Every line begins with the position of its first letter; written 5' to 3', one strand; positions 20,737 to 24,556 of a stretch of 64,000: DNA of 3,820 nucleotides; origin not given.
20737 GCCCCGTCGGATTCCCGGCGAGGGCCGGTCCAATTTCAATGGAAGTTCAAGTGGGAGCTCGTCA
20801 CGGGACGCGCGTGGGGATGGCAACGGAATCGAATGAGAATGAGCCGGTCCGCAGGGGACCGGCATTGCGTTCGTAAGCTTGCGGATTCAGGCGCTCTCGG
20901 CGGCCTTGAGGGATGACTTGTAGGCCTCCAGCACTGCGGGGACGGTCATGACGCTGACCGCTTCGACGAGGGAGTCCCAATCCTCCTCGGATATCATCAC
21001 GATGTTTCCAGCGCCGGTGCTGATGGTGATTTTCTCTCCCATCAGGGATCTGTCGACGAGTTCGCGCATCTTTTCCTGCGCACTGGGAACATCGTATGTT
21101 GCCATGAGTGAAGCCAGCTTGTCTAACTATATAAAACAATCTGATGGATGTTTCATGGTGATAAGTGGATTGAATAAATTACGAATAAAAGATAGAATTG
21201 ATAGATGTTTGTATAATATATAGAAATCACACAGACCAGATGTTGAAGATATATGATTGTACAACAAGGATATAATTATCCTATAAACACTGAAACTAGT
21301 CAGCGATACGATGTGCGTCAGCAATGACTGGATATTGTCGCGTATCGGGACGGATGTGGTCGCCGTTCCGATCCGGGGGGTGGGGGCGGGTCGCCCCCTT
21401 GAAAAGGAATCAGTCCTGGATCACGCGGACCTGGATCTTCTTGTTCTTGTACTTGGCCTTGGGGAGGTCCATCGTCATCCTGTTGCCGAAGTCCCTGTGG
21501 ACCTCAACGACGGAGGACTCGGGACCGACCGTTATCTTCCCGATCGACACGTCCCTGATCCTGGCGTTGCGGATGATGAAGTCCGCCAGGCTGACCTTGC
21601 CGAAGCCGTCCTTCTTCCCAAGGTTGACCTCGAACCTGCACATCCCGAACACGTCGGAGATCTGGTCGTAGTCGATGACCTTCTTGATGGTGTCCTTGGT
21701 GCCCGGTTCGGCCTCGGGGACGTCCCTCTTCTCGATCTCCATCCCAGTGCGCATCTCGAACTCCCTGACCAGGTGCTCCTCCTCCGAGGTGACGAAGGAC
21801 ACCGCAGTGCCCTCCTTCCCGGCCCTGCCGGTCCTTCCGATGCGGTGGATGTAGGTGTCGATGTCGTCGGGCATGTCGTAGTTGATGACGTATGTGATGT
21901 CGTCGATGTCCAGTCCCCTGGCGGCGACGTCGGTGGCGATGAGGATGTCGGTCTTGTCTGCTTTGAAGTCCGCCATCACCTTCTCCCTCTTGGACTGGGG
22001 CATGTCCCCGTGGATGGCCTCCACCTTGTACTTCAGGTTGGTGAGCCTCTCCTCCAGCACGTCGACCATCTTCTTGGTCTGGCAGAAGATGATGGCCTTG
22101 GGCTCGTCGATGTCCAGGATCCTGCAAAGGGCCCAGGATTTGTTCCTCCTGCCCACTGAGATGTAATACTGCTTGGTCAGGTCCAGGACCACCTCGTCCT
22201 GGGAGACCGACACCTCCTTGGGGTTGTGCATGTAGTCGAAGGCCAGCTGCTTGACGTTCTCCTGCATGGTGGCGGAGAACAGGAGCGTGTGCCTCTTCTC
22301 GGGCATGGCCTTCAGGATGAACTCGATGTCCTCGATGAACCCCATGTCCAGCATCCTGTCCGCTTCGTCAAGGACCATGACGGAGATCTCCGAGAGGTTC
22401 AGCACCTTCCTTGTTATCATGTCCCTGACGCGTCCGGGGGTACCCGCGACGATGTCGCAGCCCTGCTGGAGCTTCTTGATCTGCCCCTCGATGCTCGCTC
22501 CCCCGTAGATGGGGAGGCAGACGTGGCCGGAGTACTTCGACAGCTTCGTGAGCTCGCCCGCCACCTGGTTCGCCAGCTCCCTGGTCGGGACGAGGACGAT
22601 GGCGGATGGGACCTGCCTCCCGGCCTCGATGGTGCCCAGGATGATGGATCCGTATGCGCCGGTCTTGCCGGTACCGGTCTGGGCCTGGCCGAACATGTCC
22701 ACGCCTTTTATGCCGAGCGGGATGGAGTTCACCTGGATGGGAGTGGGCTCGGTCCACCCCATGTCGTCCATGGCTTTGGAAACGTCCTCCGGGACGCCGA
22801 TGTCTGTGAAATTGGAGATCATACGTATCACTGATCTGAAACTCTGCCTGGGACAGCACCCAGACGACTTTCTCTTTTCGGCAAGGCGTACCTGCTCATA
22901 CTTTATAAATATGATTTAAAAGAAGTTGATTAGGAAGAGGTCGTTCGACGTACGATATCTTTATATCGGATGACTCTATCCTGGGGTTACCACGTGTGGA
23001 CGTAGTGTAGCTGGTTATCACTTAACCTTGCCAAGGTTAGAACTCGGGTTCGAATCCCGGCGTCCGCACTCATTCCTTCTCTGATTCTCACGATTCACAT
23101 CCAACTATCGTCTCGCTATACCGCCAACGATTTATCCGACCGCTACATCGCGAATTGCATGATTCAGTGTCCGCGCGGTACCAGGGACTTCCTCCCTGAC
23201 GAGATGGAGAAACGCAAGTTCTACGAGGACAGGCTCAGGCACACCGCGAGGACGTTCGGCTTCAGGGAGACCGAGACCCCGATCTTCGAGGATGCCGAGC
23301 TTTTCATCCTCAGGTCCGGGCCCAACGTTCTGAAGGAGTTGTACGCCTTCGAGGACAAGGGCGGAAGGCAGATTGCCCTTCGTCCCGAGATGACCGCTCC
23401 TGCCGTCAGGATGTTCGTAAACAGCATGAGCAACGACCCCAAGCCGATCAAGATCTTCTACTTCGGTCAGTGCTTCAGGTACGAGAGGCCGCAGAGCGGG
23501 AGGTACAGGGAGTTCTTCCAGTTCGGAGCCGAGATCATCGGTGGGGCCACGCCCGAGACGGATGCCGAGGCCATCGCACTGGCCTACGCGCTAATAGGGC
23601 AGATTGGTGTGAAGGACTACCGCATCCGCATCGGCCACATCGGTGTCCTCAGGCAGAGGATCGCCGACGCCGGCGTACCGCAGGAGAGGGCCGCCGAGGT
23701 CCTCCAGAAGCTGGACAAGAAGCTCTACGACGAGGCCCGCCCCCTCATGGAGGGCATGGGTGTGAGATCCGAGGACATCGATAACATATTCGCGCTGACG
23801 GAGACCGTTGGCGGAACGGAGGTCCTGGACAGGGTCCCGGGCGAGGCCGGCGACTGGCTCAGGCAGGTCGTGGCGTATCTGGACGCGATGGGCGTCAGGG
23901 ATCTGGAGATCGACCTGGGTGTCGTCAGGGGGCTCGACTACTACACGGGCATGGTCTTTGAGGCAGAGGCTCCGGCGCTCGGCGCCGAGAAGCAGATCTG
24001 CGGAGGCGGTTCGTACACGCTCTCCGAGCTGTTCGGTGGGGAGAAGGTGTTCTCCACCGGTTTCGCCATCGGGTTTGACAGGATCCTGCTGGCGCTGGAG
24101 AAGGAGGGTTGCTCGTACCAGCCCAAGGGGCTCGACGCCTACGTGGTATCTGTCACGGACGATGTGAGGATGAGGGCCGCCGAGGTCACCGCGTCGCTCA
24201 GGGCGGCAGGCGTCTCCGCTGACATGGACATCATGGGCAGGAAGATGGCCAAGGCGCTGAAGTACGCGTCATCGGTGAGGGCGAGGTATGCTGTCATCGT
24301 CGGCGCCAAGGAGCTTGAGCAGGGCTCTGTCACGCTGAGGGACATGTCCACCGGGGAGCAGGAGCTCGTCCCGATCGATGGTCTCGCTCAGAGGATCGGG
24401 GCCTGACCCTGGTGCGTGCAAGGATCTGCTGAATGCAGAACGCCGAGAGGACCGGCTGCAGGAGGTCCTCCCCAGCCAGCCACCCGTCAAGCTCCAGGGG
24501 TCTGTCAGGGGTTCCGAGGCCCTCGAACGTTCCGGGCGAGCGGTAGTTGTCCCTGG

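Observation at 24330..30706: Archaeal Shango-like cassette: TerB-N/TerB-C protein(s) + DUF2791-type ATPase + Lhr-like DExH helicase + an extra coupled ORF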

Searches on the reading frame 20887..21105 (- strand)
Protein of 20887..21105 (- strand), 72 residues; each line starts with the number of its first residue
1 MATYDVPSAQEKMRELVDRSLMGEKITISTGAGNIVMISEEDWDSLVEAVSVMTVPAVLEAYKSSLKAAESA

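Call 42: search_protein_families(library=ncbifam, proteins=[window:20887-21105:-], max_evalue=1)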
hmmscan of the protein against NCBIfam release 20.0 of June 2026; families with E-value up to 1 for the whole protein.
window:20887-21105:- (72 aa): 1 family
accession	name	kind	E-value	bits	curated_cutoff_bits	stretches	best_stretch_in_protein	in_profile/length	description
TIGR01552.1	phd_fam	subfamily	0.021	14.2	20.8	1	8-48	6-47/53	type II toxin-antitoxin system prevent-host-death family antitoxin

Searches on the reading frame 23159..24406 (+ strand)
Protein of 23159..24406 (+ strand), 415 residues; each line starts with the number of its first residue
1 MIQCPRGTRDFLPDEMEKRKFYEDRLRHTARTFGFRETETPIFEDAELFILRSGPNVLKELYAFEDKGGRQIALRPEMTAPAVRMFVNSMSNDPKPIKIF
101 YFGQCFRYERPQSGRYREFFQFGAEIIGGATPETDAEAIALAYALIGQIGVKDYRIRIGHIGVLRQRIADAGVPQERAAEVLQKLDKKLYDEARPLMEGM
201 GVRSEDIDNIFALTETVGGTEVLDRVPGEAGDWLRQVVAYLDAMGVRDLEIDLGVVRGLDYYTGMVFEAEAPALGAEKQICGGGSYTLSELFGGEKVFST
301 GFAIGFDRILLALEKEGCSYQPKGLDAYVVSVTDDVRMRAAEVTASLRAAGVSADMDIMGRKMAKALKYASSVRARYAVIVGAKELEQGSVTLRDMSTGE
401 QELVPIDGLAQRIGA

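Call 18: find_related_loci(query=window:23159-24406:+, collection=genome_contigs, flank=10000)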
Query window:23159-24406:+ (415 aa) in genome_contigs; peptide patterns used: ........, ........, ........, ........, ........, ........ (x = any residue, [..] = any of these).
600 stretches matched a pattern (row limit reached: there are more); 578 encode a relative of the query (tblastn E <= 1e-3); the best 80 are kept; 80 distinct loci.
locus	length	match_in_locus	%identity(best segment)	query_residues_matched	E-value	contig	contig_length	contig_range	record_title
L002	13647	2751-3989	89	1-413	0e+0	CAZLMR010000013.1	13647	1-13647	MAG TPA_asm: uncultured Methanomassiliicoccales archaeon isolate SRP315200_co1_81 genome assembly, contig: NODE_9417_len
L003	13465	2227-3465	88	1-413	0e+0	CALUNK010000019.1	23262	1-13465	MAG: Candidatus Methanomethylophilaceae archaeon isolate BRZ_KP__bin43 genome assembly, contig: BRZ_KP__NODE_3375_length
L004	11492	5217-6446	90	1-410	0e+0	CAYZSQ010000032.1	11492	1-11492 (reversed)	MAG TPA_asm: uncultured Methanomassiliicoccales archaeon isolate SRP141132_co6_82 genome assembly, contig: NODE_4844_len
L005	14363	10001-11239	86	1-413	0e+0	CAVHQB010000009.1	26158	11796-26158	Lachnospiraceae bacterium isolate G02630-L1_cleanbin_000022 genome assembly, contig: Spades_G02630-L1_contig_844, whole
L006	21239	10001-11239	85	1-413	0e+0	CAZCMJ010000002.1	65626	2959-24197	MAG TPA_asm: uncultured Methanomassiliicoccales archaeon isolate SRP350583_co2_392 genome assembly, contig: NODE_466_len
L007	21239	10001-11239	84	1-413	0e+0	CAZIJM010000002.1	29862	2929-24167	MAG TPA_asm: uncultured Methanomassiliicoccales archaeon isolate SRP141132_co5_288 genome assembly, contig: NODE_788_len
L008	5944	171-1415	85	1-415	0e+0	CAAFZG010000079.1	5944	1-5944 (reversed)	MAG TPA_asm: Methanomassiliicoccales archaeon, isolate HGM01200, WGS project CAAFZG010000000 data, contig: SRS475979_79_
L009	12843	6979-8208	83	1-410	0e+0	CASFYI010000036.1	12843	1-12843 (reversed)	uncultured Methanomassiliicoccales archaeon isolate SI.A92.metabat-bins.58 genome assembly, contig: SI.A92.metabat-bins.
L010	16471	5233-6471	82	1-413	0e+0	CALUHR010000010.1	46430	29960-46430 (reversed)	MAG: Candidatus Methanomethylophilaceae archaeon isolate E16__bin99 genome assembly, contig: E16__k127_4284658, whole ge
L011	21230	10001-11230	79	1-410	0e+0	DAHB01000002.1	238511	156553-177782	MAG TPA_asm: Methanomassiliicoccaceae archaeon UBA421 UBA421_contig_30, whole genome shotgun sequence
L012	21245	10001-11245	85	1-415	0e+0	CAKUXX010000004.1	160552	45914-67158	MAG: uncultured Methanomassiliicoccales archaeon isolate REFINED_METABAT215_TOP10_CONTIGS_1500_ASSEMBLY_K77_MERGED__Hadz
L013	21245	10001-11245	77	1-415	0e+0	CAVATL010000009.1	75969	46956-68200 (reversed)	Candidatus Methanomethylophilaceae archaeon isolate H07626-L1_cleanbin_000015 genome assembly, contig: Spades_H07626-L1_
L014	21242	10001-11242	75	1-413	0e+0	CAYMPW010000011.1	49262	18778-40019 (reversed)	MAG TPA_asm: uncultured Methanomassiliicoccales archaeon isolate SRP335695_co1_114 genome assembly, contig: NODE_272_len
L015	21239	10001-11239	77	1-413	0e+0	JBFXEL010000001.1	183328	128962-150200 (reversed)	MAG: Candidatus Methanomethylophilaceae archaeon isolate CA_2019_TPIn_115 NODE_282_length_183328_cov_11.401090_TPIn, who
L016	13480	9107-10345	77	1-413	0e+0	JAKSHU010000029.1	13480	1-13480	MAG: archaeon isolate Horse_feces3 MAG003_29, whole genome shotgun sequence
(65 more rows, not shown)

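Call 55: search_protein_families(library=pfam, proteins=[L003:3551-4900:-, L003:4897-5964:-, L003:5961-6914:-, L003:6981-7391:-, L003:7388-7735:-, L012:11757-12437:+, L012:12410-13345:+, L007:14055-16820:-, L005:12159-12839:+, L005:12849-13739:+], max_evalue=0.001)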
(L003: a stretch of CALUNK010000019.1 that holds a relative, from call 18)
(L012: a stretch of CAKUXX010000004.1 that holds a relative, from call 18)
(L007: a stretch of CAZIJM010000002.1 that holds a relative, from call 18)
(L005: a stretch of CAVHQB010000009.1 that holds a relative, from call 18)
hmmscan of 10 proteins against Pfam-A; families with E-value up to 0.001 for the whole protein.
L003:3551-4900:- (449 aa): 0 families

L003:4897-5964:- (355 aa): 3 families
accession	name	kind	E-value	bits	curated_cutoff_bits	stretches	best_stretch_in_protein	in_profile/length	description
PF12679.13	ABC2_membrane_2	-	5e-08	33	27.2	1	170-347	90-275/283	ABC-2 family transporter protein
PF12730.13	ABC2_membrane_4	-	1.4e-06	28.9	27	1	111-270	15-174/179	ABC-2 family transporter protein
PF12698.13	ABC2_membrane_3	-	8.4e-06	25.5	31.6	1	144-344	161-341/347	ABC-2 family transporter protein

L003:5961-6914:- (317 aa): 5 families
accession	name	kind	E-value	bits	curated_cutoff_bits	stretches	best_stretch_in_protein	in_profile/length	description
PF00005.33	ABC_tran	-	4.2e-33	115.3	25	1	23-165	2-137/137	ABC transporter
PF13304.12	AAA_21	-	4.7e-13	50.3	27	1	136-197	237-301/304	AAA domain, putative AbiEii toxin, Type IV TA system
PF13555.12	AAA_29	-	1.7e-05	24.9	27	1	26-60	16-50/61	P-loop containing region of AAA domain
PF13514.12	AAA_27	-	5e-05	23.4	22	1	15-56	10-50/206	AAA domain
PF13476.12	AAA_23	-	0.00069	20.7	27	0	18-58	6-45/201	AAA domain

L003:6981-7391:- (136 aa): 2 families
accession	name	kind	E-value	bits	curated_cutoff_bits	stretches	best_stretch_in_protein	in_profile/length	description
PF13456.12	RVT_3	-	1.4e-12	48.1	21.6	1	8-116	3-112/123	Reverse transcriptase-like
PF00075.30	RNase_H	-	1.1e-08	35.8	25.8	1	3-81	4-77/141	RNase H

L003:7388-7735:- (115 aa): 1 family
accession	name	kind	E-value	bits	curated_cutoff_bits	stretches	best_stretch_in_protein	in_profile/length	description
PF02261.22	Asp_decarbox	-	2.2e-42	144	25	1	2-109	3-114/115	Aspartate decarboxylase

L012:11757-12437:+ (226 aa): 0 families

L012:12410-13345:+ (311 aa): 0 families

L007:14055-16820:- (921 aa): 2 families
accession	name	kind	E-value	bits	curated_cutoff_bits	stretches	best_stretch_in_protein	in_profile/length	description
PF01565.28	FAD_binding_4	-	4.2e-54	182.5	26.4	2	445-584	1-138/139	FAD binding domain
PF02913.24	FAD-oxidase_C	-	1.7e-07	31.6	21.2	1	657-855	38-247/248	FAD linked oxidases, C-terminal domain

L005:12159-12839:+ (226 aa): 1 family
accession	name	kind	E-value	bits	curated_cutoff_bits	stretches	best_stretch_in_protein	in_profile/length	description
PF03739.19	LptF_LptG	-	0.0007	19.2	27.9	1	88-156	251-319/353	Lipopolysaccharide export system permease LptF/LptG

L005:12849-13739:+ (296 aa): 0 families

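Call 58: search_protein_families(library=padloc, proteins=[L006:3335-5653:-, L006:6478-7773:+, L006:7770-9914:+, L006:2132-3094:-, L006:738-1871:+, L006:6290-6478:+], max_evalue=0.01)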
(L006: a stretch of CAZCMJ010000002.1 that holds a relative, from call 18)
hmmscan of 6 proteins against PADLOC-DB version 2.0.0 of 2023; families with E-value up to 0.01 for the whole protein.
L006:3335-5653:- (772 aa): 0 families

L006:6478-7773:+ (431 aa): 2 families
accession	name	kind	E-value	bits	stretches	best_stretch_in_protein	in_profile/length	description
PDLC03959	SngB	-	8.8e-147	487.7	1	4-427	5-435/439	-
PDLC02494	BrxD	-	1.4e-50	170.7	1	5-404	4-404/440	BrxD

L006:7770-9914:+ (714 aa): 63 families (the best 25 are shown)
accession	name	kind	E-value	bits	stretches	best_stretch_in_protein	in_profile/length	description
PDLC03960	SngC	-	2.1e-193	643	1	3-708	4-710/720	-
PDLC02503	BrxHI|BrxHII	-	6e-118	393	1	3-705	3-677/698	BrxHI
PDLC02501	BrxHI|BrxHII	-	3.3e-70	235.2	1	20-628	20-608/925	BrxHI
PDLC02897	DpdJ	-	7.3e-36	121.4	1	24-469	100-546/1570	DpdJ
PDLC00036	DruE3|DruE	-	3.9e-18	62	2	30-97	99-168/2023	SNF2 family N-terminal domain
PDLC00037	DruE3|DruE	-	7.8e-17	58.3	2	28-91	106-176/2055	SNF2 family N-terminal domain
PDLC00035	DruE3|DruE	-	3.9e-15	52.6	2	28-92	107-177/1460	SNF2 family N-terminal domain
PDLC02896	DpdJ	-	9.9e-15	51.3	2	122-197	337-415/1487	DpdJ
PDLC01252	Cas3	-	7.1e-14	50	1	42-368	2-296/324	CAS-I; effector_G3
PDLC00013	DruE1|DruE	-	1.9e-13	47.2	2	28-98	96-174/1776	SNF2 family N-terminal domain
PDLC03928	PsyrT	-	2.2e-13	47.4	2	260-371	242-346/689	-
PDLC01761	Cas3b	-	2.3e-13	47.7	2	153-371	357-546/705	-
PDLC00192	HamB1|HamB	-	9.2e-13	44.7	1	27-213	272-453/1104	DEAD-box helicase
PDLC00938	Cas3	-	1e-12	46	1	42-361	2-322/358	CRISPR-associated helicase Cas3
PDLC01769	Cas3g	-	2.3e-12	44.4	1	153-374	176-384/836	-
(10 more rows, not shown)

L006:2132-3094:- (320 aa): 0 families

L006:738-1871:+ (377 aa): 0 families

L006:6290-6478:+ (62 aa): 0 families
